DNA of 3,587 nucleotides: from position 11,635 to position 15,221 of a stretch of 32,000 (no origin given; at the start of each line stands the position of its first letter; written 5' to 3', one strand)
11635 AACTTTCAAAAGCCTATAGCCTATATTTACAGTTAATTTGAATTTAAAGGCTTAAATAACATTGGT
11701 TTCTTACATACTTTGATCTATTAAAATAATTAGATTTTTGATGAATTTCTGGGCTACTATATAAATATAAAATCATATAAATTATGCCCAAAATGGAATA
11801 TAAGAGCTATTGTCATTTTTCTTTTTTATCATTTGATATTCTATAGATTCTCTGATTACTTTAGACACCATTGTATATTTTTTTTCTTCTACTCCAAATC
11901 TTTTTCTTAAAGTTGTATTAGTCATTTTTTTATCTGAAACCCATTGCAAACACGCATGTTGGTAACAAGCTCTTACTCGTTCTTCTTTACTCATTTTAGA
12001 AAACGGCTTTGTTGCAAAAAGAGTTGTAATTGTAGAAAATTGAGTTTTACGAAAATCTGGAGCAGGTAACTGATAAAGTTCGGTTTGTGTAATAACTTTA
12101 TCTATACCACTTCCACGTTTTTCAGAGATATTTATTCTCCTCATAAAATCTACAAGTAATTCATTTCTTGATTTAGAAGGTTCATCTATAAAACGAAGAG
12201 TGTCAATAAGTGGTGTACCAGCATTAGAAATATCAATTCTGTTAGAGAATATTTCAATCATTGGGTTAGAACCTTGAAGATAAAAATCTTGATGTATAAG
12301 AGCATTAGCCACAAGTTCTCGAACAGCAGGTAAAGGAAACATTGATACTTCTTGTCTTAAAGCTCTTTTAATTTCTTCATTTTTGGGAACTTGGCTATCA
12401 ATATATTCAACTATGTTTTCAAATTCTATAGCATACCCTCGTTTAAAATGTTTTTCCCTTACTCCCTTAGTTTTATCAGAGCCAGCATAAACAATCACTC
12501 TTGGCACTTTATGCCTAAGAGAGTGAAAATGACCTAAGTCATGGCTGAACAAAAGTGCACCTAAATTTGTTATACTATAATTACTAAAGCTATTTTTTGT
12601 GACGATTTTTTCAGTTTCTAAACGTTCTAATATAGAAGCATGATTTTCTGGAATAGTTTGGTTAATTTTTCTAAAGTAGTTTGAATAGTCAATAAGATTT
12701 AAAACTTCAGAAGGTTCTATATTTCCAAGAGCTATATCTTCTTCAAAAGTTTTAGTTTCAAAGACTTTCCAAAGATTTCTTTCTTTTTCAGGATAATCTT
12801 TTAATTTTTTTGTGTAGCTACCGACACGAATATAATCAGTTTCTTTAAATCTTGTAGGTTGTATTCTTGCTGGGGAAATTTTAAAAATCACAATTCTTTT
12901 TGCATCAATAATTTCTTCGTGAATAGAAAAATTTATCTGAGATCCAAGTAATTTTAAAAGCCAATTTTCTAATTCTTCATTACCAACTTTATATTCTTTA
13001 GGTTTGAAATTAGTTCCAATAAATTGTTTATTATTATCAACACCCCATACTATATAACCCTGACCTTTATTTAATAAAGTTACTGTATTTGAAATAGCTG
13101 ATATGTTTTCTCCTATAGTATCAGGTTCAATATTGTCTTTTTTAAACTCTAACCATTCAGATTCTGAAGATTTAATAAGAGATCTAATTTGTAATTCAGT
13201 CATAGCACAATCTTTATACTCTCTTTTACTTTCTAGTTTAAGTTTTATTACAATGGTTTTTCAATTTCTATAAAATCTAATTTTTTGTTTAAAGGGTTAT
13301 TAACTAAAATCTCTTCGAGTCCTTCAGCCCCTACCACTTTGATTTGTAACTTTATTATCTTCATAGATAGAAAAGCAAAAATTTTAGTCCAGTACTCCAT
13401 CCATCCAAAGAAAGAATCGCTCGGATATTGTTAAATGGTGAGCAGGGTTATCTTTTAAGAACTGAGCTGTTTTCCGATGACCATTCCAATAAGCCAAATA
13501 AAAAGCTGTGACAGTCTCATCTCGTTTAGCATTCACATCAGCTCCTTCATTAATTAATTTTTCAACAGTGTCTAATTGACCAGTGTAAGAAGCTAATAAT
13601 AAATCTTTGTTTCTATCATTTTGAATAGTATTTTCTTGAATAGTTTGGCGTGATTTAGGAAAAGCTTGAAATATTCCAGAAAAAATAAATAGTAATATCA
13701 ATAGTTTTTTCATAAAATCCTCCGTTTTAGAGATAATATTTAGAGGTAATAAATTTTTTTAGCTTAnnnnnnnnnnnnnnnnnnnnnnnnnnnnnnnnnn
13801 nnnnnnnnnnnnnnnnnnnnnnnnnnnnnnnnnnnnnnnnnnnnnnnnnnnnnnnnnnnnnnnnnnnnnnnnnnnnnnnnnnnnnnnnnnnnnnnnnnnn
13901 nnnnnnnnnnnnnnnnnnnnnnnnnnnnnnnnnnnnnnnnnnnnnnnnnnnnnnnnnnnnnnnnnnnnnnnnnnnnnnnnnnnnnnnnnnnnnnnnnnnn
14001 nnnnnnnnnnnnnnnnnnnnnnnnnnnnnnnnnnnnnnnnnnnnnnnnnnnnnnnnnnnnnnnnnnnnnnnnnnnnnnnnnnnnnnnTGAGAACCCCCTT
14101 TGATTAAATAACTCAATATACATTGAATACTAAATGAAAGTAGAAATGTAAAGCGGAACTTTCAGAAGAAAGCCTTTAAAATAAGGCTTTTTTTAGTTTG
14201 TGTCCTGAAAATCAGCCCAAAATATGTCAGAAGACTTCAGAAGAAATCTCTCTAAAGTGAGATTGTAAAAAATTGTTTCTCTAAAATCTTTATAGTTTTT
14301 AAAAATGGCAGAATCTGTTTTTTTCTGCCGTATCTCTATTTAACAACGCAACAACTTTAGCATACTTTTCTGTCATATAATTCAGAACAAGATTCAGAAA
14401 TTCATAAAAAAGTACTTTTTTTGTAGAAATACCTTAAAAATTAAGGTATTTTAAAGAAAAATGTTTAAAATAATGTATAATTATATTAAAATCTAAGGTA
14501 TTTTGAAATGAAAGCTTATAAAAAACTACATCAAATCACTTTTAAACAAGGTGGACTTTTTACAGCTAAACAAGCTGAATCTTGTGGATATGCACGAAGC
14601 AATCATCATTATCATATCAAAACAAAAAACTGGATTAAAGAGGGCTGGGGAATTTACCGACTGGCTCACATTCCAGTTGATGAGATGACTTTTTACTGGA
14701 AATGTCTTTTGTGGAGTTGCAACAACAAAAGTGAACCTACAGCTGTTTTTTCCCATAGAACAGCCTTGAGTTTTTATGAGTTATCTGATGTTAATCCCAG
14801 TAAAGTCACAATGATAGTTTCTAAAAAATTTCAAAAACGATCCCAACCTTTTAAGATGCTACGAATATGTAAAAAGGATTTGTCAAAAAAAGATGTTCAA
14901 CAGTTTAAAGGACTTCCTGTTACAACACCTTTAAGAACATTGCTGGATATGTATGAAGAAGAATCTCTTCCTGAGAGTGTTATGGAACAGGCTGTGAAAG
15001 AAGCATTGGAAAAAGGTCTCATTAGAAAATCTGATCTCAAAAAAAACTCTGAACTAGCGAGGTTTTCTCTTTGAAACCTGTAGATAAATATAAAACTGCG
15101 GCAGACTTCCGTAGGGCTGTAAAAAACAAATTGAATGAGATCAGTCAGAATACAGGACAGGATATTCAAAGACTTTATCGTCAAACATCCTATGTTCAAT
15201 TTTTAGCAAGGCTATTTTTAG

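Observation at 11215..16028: Two tandem integrase-less islets at tRNA-Met, delimited by three copies of the tRNA 3' end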

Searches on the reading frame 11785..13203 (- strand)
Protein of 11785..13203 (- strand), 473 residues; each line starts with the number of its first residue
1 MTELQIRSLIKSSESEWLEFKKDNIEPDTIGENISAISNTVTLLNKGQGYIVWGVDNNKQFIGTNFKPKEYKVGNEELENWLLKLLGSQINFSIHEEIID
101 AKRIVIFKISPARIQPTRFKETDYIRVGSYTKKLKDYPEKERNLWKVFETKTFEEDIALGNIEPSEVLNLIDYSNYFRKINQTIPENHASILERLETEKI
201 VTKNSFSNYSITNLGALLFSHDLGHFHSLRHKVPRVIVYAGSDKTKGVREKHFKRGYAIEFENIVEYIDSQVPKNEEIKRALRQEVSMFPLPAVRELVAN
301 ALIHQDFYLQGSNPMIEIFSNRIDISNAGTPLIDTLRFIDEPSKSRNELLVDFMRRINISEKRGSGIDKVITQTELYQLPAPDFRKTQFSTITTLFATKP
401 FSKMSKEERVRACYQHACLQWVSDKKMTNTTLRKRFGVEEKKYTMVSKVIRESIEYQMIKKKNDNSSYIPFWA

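Call 11: search_protein_families(library=pfam, proteins=[window:11785-13203:-], max_evalue=0.01)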
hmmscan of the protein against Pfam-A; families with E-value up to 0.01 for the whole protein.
window:11785-13203:- (473 aa): 2 families
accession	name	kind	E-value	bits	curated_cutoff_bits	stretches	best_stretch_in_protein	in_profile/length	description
PF13749.12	HATPase_c_4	-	2e-20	73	26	1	311-391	1-85/89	Putative ATP-dependent DNA helicase recG C-terminal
PF04326.19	SLFN_AlbA_2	-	2e-18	67.5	25.3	1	14-134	1-117/118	Schlafen, AlbA_2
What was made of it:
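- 11782..13203 (-): AlbA_2 (Schlafen-like) + HATPase_c_4 protein, 473 aa; the only gene of islet 1. call 11.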

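Call 37: find_encoding_contigs(protein=window:11785-13203:-, flank=10000, max_places=10)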
Protein window:11785-13203:- (473 aa): no gene with exactly this product is on record in the collection.

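Call 44: search_protein_families(library=padloc, proteins=[window:11785-13203:-], max_evalue=0.001)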
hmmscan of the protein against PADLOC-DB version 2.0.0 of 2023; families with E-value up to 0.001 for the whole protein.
window:11785-13203:- (473 aa): 2 families
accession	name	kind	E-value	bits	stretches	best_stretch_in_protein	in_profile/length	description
PDLC02402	Aga_SIR2-PNTD1-PNTD2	-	4.3e-08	29.7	1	174-337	333-488/876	Class I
PDLC02418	Aga_SIR2-Kinase-PNTD1-PNTD2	-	0.00039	16.7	0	270-337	301-366/756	Class I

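Call 45: search_protein_families(library=ncbifam, proteins=[window:11785-13203:-], max_evalue=0.001)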
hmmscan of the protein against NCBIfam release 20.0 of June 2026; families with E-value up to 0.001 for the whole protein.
window:11785-13203:- (473 aa): 0 families

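Call 64: find_homologous_proteins(query=window:11785-13203:-, max_evalue=1e-20)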
Query window:11785-13203:- (473 aa): 7979 proteins with E <= 1e-20 among 8000 candidates; the best 120 are listed.
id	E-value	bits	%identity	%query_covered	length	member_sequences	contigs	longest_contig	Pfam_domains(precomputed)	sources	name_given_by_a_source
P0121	0.0e+0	1057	100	100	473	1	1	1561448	PF13749.13,PF04326.20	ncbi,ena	-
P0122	4.0e-206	703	65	100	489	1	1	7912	PF13749.13,PF04326.20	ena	-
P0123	1.9e-200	685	64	100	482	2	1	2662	PF13749.13,PF04326.20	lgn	-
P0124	6.2e-200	683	64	99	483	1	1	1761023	PF13749.13,PF04326.20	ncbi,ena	-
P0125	8.3e-195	666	62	100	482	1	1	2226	PF13749.13,PF04326.20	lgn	-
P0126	2.6e-191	655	61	99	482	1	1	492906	PF13749.13,PF04326.20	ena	-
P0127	8.7e-191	653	62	99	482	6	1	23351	PF13749.13,PF04326.20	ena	-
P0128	5.0e-190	650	61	99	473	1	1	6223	PF13749.13,PF04326.20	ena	-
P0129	8.4e-189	646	61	100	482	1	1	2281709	PF13749.13,PF04326.20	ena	-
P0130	9.2e-188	643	61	100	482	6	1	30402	PF13749.13,PF04326.20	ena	-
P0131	1.4e-183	629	58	100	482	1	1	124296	PF13749.13,PF04326.20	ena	-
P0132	1.0e-176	607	58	100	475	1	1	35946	PF13749.13,PF04326.20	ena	-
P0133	2.4e-171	589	56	100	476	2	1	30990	PF13749.13,PF04326.20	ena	-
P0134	3.1e-169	582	56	98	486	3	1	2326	PF13749.13,PF04326.20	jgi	-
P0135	9.2e-169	580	55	98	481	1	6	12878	PF13749.13,PF04326.20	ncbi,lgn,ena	-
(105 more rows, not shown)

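Call 65: find_encoding_contigs(protein=P0124, flank=8000, max_places=2)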
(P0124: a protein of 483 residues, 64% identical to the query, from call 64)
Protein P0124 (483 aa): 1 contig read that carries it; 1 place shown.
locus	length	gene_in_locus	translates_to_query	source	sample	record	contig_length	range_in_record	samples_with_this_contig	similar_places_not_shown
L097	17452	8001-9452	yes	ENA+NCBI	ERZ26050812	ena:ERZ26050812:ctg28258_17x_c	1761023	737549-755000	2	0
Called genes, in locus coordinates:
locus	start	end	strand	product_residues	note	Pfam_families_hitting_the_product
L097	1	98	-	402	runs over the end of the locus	PF14487:DarT, PF01661:Macro (weak)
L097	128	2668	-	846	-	PF04313:HSDR_N, PF13588:HSDR_N_2 (weak), PF00270:DEAD, PF04851:ResIII, PF18766:SWI2_SNF2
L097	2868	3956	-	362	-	PF04754:Transposase_31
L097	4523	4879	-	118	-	-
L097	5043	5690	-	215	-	PF07963:N_methyl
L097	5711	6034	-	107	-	-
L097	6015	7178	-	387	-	-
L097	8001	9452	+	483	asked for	PF04326:SLFN_AlbA_2, PF13749:HATPase_c_4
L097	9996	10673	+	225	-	PF12762:DDE_Tnp_IS1595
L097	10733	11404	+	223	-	-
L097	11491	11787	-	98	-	-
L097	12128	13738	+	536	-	-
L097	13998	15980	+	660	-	PF07973:tRNA_SAD, PF00587:tRNA-synt_2b, PF03129:HGTP_anticodon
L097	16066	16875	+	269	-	PF05198:IF3_N, PF00707:IF3_C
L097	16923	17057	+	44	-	-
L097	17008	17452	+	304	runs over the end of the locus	-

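Call 66: find_encoding_contigs(protein=P0122, flank=8000, max_places=2)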
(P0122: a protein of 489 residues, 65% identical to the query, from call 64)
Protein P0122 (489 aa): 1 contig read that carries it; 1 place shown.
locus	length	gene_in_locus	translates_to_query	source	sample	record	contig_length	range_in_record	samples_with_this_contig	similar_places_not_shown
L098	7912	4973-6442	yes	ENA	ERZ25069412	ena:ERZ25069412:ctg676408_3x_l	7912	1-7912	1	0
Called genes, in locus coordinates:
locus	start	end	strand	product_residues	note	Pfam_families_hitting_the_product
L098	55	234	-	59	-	-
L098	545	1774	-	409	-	-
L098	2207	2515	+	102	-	PF12728:HTH_17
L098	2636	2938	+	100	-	PF13011:LZ_Tnp_IS481, PF13384:HTH_23, PF01527:HTH_Tnp_1 (weak), PF13518:HTH_28, PF13551:HTH_29, PF13565:HTH_32 (weak)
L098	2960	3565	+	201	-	PF00665:rve, PF13683:rve_3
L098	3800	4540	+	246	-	PF01936:NYN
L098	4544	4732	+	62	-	PF04326:SLFN_AlbA_2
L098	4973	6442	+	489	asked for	PF04326:SLFN_AlbA_2, PF13749:HATPase_c_4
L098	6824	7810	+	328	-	PF07510:GmrSD_C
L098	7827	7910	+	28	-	?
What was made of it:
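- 11782..13203 (-): Homologs at 61-65% aa identity sit in defence or transposon contexts in L097 and L098 (calls 64-66).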

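Call 93: search_protein_families(library=phrogs, proteins=[window:11785-13203:-], max_evalue=0.01)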
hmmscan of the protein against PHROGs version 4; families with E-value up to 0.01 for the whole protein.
window:11785-13203:- (473 aa): 1 family
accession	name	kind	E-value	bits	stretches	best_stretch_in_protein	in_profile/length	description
phrog_12156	-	DNA, RNA and nucleotide metabolism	4.7e-36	125.5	1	7-463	11-471/485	DNA helicase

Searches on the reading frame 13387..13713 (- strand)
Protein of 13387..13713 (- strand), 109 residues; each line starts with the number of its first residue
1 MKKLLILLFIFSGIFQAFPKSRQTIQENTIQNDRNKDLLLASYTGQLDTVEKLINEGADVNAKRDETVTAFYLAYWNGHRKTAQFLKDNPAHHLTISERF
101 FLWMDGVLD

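Call 11: search_protein_families(library=pfam, proteins=[window:13387-13713:-], max_evalue=0.01)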
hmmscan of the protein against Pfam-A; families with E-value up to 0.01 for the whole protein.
window:13387-13713:- (109 aa): 4 families
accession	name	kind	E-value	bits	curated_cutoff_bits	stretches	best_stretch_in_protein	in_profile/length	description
PF13637.12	Ank_4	-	2.4e-06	28.2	22.7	1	40-86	3-49/50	Ankyrin repeats (many copies)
PF12796.13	Ank_2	-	3.9e-06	27.8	27.3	1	34-90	29-83/90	Ankyrin repeats (3 copies)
PF00023.36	Ank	-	1.2e-05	25.8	21.1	1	38-63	6-31/33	Ankyrin repeat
PF13857.12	Ank_5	-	0.0015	19.3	27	0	38-70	20-52/56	Ankyrin repeats (many copies)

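Call 44: search_protein_families(library=padloc, proteins=[window:13387-13713:-], max_evalue=0.001)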
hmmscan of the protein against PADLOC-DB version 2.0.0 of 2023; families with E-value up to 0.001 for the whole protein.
window:13387-13713:- (109 aa): 1 family
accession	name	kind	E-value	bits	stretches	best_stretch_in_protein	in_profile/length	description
PDLC04783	PDC-M72A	-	4.6e-07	27.4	1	27-91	289-353/392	-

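Call 45: search_protein_families(library=ncbifam, proteins=[window:13387-13713:-], max_evalue=0.001)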
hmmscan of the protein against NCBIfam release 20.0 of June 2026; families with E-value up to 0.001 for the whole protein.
window:13387-13713:- (109 aa): 2 families
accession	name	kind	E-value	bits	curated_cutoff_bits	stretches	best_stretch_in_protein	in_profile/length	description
NF041931.2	MzaA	equivalog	1.7e-06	27.1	800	1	24-89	25-90/726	MZA anti-phage system associated sigma-70 family RNA polymerase sigma factor MzaA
NF043024.1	T4SS_AnkI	equivalog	0.00014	20.7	550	1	31-68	238-275/439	Dot/Icm T4SS effector AnkI/LegAS4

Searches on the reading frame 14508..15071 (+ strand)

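Call 11: search_protein_families(library=pfam, proteins=[window:14508-15071:+], max_evalue=0.01)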
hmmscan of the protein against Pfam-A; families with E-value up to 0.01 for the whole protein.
window:14508-15071:+ (188 aa): 1 family
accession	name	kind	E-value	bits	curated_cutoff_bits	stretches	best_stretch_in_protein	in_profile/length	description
PF13338.12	AbiEi_4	-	0.0062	17.1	25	0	13-52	9-48/49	Transcriptional regulator, AbiEi antitoxin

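Call 44: search_protein_families(library=padloc, proteins=[window:14508-15071:+], max_evalue=0.001)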
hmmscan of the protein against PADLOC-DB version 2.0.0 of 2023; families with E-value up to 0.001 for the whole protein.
window:14508-15071:+ (188 aa): 13 families
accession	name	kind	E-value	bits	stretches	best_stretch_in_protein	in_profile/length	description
PDLC02228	AbiEi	-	4.6e-56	187.5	1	3-183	26-191/216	AbiEi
PDLC02249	AbiEi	-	6.2e-39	131.7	1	3-181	4-173/184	AbiEi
PDLC02260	AbiEi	-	8.3e-27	91.6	1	3-138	3-130/131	AbiEi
PDLC02231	AbiEi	-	7.2e-25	86.3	1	2-180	5-185/280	AbiEi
PDLC02259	AbiEi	-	2.1e-16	57.9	1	17-176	1-162/191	AbiEi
PDLC02225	AbiEi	-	2.2e-16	58.2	1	1-178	4-172/198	AbiEi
PDLC02283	AbiEi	-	6.1e-11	40.4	1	12-183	14-186/201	AbiEi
PDLC02254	AbiEi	-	1.1e-10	39.5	1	15-185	15-182/197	AbiEi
PDLC02244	AbiEi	-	4.5e-09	34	1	64-150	75-158/292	AbiEi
PDLC02265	AbiEi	-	2.5e-08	31.9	1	5-179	5-179/198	AbiEi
PDLC02256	AbiEi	-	2.4e-07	28.9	1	16-178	15-166/174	AbiEi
PDLC02275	AbiEi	-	2.5e-05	22.4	1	14-179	9-164/184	AbiEi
PDLC02239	AbiEi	-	9e-05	20.3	1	17-111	11-99/195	AbiEi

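Call 45: search_protein_families(library=ncbifam, proteins=[window:14508-15071:+], max_evalue=0.001)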
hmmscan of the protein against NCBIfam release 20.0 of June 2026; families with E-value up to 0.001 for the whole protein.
window:14508-15071:+ (188 aa): 0 families
